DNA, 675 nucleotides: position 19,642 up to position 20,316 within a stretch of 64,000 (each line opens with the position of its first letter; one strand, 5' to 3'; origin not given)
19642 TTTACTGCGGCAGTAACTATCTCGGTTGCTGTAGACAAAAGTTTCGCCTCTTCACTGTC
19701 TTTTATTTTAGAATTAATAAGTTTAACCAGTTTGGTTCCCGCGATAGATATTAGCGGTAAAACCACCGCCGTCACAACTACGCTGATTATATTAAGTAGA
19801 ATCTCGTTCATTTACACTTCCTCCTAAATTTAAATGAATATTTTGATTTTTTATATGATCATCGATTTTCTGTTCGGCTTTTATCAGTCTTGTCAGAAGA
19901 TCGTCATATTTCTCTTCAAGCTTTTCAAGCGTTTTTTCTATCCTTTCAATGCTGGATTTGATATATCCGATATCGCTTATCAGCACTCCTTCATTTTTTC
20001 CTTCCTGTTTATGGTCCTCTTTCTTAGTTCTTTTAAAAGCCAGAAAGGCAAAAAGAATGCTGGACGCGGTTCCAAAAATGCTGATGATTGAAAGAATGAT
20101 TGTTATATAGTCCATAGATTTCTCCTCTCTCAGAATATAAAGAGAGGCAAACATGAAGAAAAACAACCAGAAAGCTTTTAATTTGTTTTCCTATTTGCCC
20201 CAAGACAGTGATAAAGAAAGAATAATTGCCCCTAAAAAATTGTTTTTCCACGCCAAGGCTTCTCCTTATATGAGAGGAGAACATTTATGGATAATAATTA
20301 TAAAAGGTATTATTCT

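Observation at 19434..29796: Sigma factor, orphan holin pair and a signal-less 2235-aa Rhs toxin: candidate sigma-controlled, holin-dependent (T10SS-like) export of a polymorphic toxin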

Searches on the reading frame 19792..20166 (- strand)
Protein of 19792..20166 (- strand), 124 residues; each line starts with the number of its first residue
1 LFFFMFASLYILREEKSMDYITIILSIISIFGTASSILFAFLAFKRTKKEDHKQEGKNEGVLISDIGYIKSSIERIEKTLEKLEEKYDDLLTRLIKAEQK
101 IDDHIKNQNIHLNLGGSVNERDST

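Call 4: search_protein_families(library=pfam, proteins=[window:19792-20166:-], max_evalue=0.01)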
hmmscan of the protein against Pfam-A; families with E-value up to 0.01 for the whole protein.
window:19792-20166:- (124 aa): 2 families
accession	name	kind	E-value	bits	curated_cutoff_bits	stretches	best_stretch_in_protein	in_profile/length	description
PF10294.15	Methyltransf_16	-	0.00076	19.7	21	1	33-96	96-159/174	Lysine methyltransferase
PF06419.17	COG6_N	-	0.0015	19.1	27.4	1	57-107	26-76/114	Conserved oligomeric complex COG6, N-terminal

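Call 6: search_protein_families(library=ncbifam, proteins=[window:19792-20166:-], max_evalue=0.01)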
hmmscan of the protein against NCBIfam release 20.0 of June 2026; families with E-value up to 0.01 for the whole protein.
window:19792-20166:- (124 aa): 2 families
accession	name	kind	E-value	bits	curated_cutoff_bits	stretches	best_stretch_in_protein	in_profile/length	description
NF033631.1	SLATT_5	subfamily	0.0024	17.4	60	1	3-105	36-140/180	SLATT domain-containing protein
NF047773.1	phas_rel_Lepto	domain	0.0031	17.3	35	1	66-91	12-37/68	phasin-related domain-containing protein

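Call 7: search_protein_families(library=phrogs, proteins=[window:19792-20166:-], max_evalue=0.01)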
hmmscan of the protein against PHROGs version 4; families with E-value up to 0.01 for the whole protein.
window:19792-20166:- (124 aa): 5 families
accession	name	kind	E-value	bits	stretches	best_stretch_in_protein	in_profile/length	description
phrog_1863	-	unknown function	9.5e-09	36.1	1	23-102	3-82/97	-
phrog_1009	-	unknown function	0.0007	20.6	1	24-108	8-85/103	-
phrog_6664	-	unknown function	0.00093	20.6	1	26-104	6-85/97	-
phrog_32943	-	unknown function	0.0019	18.4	1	33-109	70-148/287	-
phrog_3671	-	unknown function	0.0079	17.4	0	22-104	7-83/87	-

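Call 38: find_related_loci(query=A2, collection=genome_contigs, flank=10000)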
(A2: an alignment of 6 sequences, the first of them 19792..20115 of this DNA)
Query A2 (107 aa) in genome_contigs; peptide patterns used: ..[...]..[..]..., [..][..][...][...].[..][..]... (x = any residue, [..] = any of these).
226 stretches matched a pattern; 92 encode a relative of the query (tblastn E <= 1e-3); the best 80 are kept; 80 distinct loci.
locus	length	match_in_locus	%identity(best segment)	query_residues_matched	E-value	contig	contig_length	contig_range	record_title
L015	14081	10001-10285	78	1-95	2e-44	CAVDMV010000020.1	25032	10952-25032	Acutalibacteraceae bacterium isolate H07670-L1_cleanbin_000010 genome assembly, contig: Spades_H07670-L1_contig_841, who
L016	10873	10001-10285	77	1-95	8e-44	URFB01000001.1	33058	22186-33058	uncultured Mollicutes bacterium isolate UMGS940 genome assembly, contig: NODE_188_length_33058_cov_4.090992, whole genom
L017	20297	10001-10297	72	1-100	1e-41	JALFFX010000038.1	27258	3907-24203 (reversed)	MAG: Erysipelotrichaceae bacterium isolate SUG644 k141_242329, whole genome shotgun sequence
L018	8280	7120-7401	67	1-94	2e-37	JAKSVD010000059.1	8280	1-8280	MAG: Bacilli bacterium isolate Horse_feces350 MAG350_59, whole genome shotgun sequence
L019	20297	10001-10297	63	1-99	3e-37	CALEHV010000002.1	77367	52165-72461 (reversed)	MAG TPA_asm: uncultured Firmicutes bacterium isolate SRR6425755_bin.104_CONCOCT_v1.1_MAG genome assembly, contig: ERZ176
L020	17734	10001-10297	61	1-99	4e-37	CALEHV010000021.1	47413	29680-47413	MAG TPA_asm: uncultured Firmicutes bacterium isolate SRR6425755_bin.104_CONCOCT_v1.1_MAG genome assembly, contig: ERZ176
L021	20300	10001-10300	60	1-100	2e-36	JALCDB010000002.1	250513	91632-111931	MAG: Bacilli bacterium isolate UW_MP_BACIL4_1 Ga0455798_00014, whole genome shotgun sequence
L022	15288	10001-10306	61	1-103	3e-36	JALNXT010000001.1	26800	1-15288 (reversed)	MAG: Candidatus Cloacimonadota bacterium isolate SO_2017_CLC bin 30 scaffold_2096_c1_PH3_2017, whole genome shotgun sequ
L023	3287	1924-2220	64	1-99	1e-35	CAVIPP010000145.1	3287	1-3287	Oscillospiraceae bacterium isolate H07676-L1_cleanbin_000086 genome assembly, contig: Spades_H07676-L1_contig_21646, who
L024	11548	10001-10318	58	2-100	2e-34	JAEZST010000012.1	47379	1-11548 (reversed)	MAG: Spirochaetes bacterium isolate OH_PDB_240 k127_919444, whole genome shotgun sequence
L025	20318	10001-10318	57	2-100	3e-33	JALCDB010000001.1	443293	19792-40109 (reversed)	MAG: Bacilli bacterium isolate UW_MP_BACIL4_1 Ga0455798_00010, whole genome shotgun sequence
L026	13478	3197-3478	60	1-94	3e-33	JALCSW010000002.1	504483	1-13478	MAG: Bacilli bacterium isolate UW_MP_BACIL6_1 Ga0455775_000005, whole genome shotgun sequence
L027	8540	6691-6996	59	1-103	5e-33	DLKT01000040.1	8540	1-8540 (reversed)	MAG TPA_asm: Bacillales bacterium UBA7581 UBA7581_contig_4947, whole genome shotgun sequence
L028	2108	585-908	56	1-106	1e-32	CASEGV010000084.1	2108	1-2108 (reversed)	uncultured Mycoplasmatota bacterium isolate A2_L3_372372_idba_bin.42 genome assembly, contig: A2_L3_372372_idba_bin.42.f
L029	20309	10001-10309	56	1-102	9e-33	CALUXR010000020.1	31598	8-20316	MAG: uncultured Acholeplasmatales bacterium isolate BRZ_KG__bin78 genome assembly, contig: BRZ_KG__NODE_1832_length_3159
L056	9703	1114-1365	54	1-84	2e-26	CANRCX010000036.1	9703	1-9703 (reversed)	MAG: uncultured Bacilli bacterium isolate Lapin-026__bin53 genome assembly, contig: Lapin-026__NODE_9000_length_9703_cov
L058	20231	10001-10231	58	6-82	7e-26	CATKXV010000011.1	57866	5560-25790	MAG TPA_asm: uncultured Anaeroplasmataceae bacterium isolate MGG03682_1680015466 genome assembly, contig: ERR2844016_139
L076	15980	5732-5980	46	4-86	1e-23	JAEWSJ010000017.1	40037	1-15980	MAG: Bacillota bacterium isolate OH_SDB_102 k127_700427, whole genome shotgun sequence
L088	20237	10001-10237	44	6-84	2e-21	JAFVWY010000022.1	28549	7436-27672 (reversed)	MAG: Bacilli bacterium isolate RGIG5470 Sheep_Colon-5__c947709, whole genome shotgun sequence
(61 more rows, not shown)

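Call 66: search_protein_families(library=pfam, alignment_id=A2, max_evalue=5)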
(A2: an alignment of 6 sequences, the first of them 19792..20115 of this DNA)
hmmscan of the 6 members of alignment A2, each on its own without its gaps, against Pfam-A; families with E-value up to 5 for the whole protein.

A. member 1, window:19792-20115:- (107 aa): 8 families
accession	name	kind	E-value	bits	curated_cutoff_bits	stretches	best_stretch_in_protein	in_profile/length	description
PF10294.15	Methyltransf_16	-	0.00062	20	21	1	16-80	96-160/174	Lysine methyltransferase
PF06419.17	COG6_N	-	0.0012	19.4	27.4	1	39-90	25-76/114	Conserved oligomeric complex COG6, N-terminal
PF18303.6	Saf_2TM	-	0.015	15.6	29.5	1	16-77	76-137/152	SAVED-fused 2TM effector domain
PF10018.14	Med4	-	0.038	14.1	26.9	1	53-91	28-66/190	Vitamin-D-receptor interacting Mediator subunit 4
PF17675.6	APG6_N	-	0.039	14.8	45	1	28-83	32-75/132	Apg6 coiled-coil region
PF10779.14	XhlA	-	0.039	14.6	34.7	1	52-86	2-36/67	Haemolysin XhlA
PF03670.18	UPF0184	-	0.045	14.6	21.5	1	42-77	21-56/83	Uncharacterised protein family (UPF0184)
PF10805.13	DUF2730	-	0.22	12.1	24.9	1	10-82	10-84/102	Protein of unknown function (DUF2730)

B. families by the number of members that match (of 6 scanned): 31 families (the first 25 are shown)
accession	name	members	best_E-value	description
PF06419.17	COG6_N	6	0.00014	Conserved oligomeric complex COG6, N-terminal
PF10779.14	XhlA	5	0.0038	Haemolysin XhlA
PF03670.18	UPF0184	4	0.00053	Uncharacterised protein family (UPF0184)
PF18142.6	SLATT_fungal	3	0.062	SMODS and SLOG-associating 2TM effector domain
PF07889.17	DUF1664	2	0.053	Protein of unknown function (DUF1664)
PF13148.11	DUF3987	2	0.095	Protein of unknown function (DUF3987)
PF10294.15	Methyltransf_16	1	0.00062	Lysine methyltransferase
PF08702.15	Fib_alpha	1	0.0022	Fibrinogen alpha/beta chain family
PF13851.11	GAS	1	0.0024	Growth-arrest specific micro-tubule binding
PF18982.5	JetA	1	0.0042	Wadjet protein JetA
PF25526.1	LIP-1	1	0.0097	Liprin-alpha-like coiled coil domain 2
PF24073.1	DUF7365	1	0.013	Coiled-coil region of unknown function (DUF7365)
PF18303.6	Saf_2TM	1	0.015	SAVED-fused 2TM effector domain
PF04012.17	PspA_IM30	1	0.016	PspA/IM30 family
PF13729.12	TraF_2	1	0.017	F plasmid transfer operon, TraF, protein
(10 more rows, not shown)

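Call 72: find_related_loci(query=A5, collection=metagenome_contigs, flank=8000)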
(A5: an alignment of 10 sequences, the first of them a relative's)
Query A5 (200 aa) in metagenome_contigs; peptide patterns used: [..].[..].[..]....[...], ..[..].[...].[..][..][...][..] (x = any residue, [..] = any of these).
540 stretches matched a pattern; 40 encode a relative of the query (tblastn E <= 1e-3); 40 distinct loci.
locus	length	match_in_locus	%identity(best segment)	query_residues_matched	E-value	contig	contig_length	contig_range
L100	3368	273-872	77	1-200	2e-108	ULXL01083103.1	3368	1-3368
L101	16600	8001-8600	77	1-200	1e-106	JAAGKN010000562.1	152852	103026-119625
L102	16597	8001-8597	71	1-199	4e-97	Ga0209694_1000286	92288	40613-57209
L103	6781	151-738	56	3-199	2e-69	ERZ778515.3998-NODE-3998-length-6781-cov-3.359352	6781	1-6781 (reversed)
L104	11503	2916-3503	55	3-199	5e-68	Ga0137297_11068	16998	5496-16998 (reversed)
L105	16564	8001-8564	38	1-193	8e-35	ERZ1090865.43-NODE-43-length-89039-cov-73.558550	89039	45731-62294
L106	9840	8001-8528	39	3-181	4e-34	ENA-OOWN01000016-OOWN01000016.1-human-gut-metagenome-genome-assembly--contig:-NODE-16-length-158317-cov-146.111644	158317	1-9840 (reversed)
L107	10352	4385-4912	39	3-181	7e-33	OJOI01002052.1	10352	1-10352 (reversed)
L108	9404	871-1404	39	1-181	6e-33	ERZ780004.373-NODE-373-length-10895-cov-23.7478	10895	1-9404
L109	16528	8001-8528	39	3-181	3e-32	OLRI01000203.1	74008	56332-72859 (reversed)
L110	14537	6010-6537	37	3-181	2e-31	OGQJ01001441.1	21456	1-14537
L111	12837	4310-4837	37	3-181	2e-31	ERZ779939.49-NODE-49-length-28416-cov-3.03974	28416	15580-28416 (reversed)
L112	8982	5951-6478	37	3-181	8e-31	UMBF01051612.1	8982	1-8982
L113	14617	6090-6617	37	3-181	1e-30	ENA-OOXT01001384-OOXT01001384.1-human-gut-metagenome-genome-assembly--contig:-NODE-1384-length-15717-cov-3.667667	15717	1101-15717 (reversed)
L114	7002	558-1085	36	3-181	3e-30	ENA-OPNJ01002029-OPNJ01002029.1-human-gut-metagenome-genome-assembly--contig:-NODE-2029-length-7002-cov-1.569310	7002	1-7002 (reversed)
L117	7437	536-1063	36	3-181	3e-30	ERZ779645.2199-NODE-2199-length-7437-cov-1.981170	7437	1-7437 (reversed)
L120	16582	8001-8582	35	3-198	7e-30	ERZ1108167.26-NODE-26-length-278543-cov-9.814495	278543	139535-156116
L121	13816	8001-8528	36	3-181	1e-29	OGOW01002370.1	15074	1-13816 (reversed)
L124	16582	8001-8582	34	3-198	8e-29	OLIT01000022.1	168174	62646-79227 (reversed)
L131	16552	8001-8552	32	3-179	2e-22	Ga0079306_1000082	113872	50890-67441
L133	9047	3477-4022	31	3-179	2e-20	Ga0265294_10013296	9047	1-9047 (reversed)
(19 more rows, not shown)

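Call 75: search_protein_families(library=phrogs, proteins=[L109:6607-6927:+, L120:6545-6928:+, L124:6520-6903:+, L131:6180-6638:+, L101:6410-6832:+, L101:6854-7348:+, L101:5609-6271:+, L133:2690-3037:+, L133:2181-2675:+], max_evalue=0.01)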
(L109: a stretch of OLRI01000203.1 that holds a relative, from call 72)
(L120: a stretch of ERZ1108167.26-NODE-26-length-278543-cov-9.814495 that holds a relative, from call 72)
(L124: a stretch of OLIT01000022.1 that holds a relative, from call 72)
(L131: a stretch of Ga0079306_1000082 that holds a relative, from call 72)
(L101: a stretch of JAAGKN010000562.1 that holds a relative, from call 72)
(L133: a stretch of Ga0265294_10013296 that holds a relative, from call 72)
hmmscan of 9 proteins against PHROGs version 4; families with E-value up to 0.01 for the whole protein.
L109:6607-6927:+ (106 aa): 0 families

L120:6545-6928:+ (127 aa): 0 families

L124:6520-6903:+ (127 aa): 0 families

L131:6180-6638:+ (152 aa): 0 families

L101:6410-6832:+ (140 aa): 0 families

L101:6854-7348:+ (164 aa): 1 family
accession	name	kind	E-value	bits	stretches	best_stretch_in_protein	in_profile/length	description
phrog_35626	-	unknown function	0.0024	19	1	51-118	12-80/121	-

L101:5609-6271:+ (220 aa): 0 families

L133:2690-3037:+ (115 aa): 2 families
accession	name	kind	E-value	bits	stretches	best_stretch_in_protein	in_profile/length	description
phrog_6918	-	lysis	1.4e-06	29.3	1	1-112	1-108/114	holin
phrog_608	-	lysis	6.7e-05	24.1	1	1-100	1-101/111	holin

L133:2181-2675:+ (164 aa): 0 families

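Call 86: search_protein_families(library=padloc, proteins=[window:19792-20115:-], max_evalue=0.01)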
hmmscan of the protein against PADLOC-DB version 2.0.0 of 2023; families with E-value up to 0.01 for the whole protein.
window:19792-20115:- (107 aa): 3 families
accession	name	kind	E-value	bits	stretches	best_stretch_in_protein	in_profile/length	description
PDLC00066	GajA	-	0.0014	15.2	1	46-99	193-246/567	AAA ATPase domain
PDLC00254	LmuB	-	0.0017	15.1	1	50-99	322-371/563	AAA ATPase domain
PDLC03819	RTasSLATT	-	0.0031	15.3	1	2-77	57-123/176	DRT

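Call 88: search_protein_families(library=pfam, proteins=[L076:1556-3358:-, L076:3372-3839:-, L076:3796-4791:-, L088:6709-7947:+, L088:7952-8458:+, L088:8485-9321:+, L088:9359-9787:+, L056:1799-3157:+, L056:3164-4558:+, L058:7366-9090:+], max_evalue=0.001)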
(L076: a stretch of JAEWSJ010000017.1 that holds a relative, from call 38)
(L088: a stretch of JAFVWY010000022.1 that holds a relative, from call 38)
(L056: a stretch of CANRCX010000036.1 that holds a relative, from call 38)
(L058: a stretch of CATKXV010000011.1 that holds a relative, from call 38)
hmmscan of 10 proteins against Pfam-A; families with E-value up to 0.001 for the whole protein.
L076:1556-3358:- (600 aa): 0 families

L076:3372-3839:- (155 aa): 1 family
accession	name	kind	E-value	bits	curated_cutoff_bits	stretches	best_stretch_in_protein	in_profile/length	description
PF20288.3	MC2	-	1.5e-31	109.7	26.9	1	17-150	2-136/145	ABC-three component (ABC-3C) system Middle Component 2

L076:3796-4791:- (331 aa): 1 family
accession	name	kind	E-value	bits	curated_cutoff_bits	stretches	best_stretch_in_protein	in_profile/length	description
PF20282.3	CTD6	-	2.8e-34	118.8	26.4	1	190-325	1-130/130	C-terminal domain 6 of the ABC-three component (ABC-3C) systems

L088:6709-7947:+ (412 aa): 4 families
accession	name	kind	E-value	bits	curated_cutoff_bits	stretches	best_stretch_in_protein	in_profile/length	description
PF02089.21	Palm_thioest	-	1.4e-05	25.4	26.8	1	85-233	17-154/254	Palmitoyl protein thioesterase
PF07819.20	PGAP1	-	0.00028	21.2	24.3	1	98-180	41-130/233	PGAP1-like alpha/beta domain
PF00561.26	Abhydrolase_1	-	0.0006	20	25.8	0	145-180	70-105/245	alpha/beta hydrolase fold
PF12146.15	Hydrolase_4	-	0.00063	19.5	27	0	133-181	65-113/239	Serine aminopeptidase, S33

L088:7952-8458:+ (168 aa): 1 family
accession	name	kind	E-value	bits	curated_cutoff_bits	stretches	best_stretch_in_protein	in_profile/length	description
PF08139.17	LPAM_1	-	2.9e-05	24.7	20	1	22-39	1-18/18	Prokaryotic membrane lipoprotein lipid attachment site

L088:8485-9321:+ (278 aa): 3 families
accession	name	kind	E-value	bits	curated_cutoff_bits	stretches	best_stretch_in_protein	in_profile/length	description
PF18765.7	Polbeta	-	3e-08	34.2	26.9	1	194-262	5-71/93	Polymerase beta, Nucleotidyltransferase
PF01909.29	NTP_transf_2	-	5.1e-06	27.2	21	1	197-265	10-80/93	Nucleotidyltransferase domain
PF22600.2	MTPAP-like_central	-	5.3e-05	23.8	27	1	196-250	34-87/139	Poly(A) RNA polymerase, mitochondrial-like, central palm domain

L088:9359-9787:+ (142 aa): 0 families

L056:1799-3157:+ (452 aa): 1 family
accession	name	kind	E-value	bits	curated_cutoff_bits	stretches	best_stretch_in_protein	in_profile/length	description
PF20578.4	aBig_2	-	2.5e-23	82.1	27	3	89-156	21-88/89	Atrophied bacterial Ig domain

L056:3164-4558:+ (464 aa): 2 families
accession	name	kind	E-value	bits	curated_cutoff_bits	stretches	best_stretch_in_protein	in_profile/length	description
PF08245.18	Mur_ligase_M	-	3e-23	83.3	24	1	56-271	1-197/200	Mur ligase middle domain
PF02875.26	Mur_ligase_C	-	1.8e-09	38.9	28.4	1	351-434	52-127/127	Mur ligase, glutamate ligase domain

L058:7366-9090:+ (574 aa): 6 families
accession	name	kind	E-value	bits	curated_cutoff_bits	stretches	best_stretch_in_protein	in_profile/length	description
PF00005.33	ABC_tran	-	1.3e-33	116.9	25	1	21-162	2-136/137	ABC transporter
PF17912.7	OB_MalK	-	2.5e-10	41.5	27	1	236-288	1-53/53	MalK OB fold domain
PF08402.16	TOBE_2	-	1.2e-05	25.8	21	1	281-353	1-76/76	TOBE domain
PF13304.12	AAA_21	-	2.2e-05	25.1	27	0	32-75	1-56/304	AAA domain, putative AbiEii toxin, Type IV TA system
PF02463.25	SMC_N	-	5e-05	23.3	40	1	29-206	23-209/220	RecF/RecN/SMC N terminal domain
PF03215.21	Rad17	-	0.00015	22.2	23.8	1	20-97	35-112/186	Rad17 P-loop domain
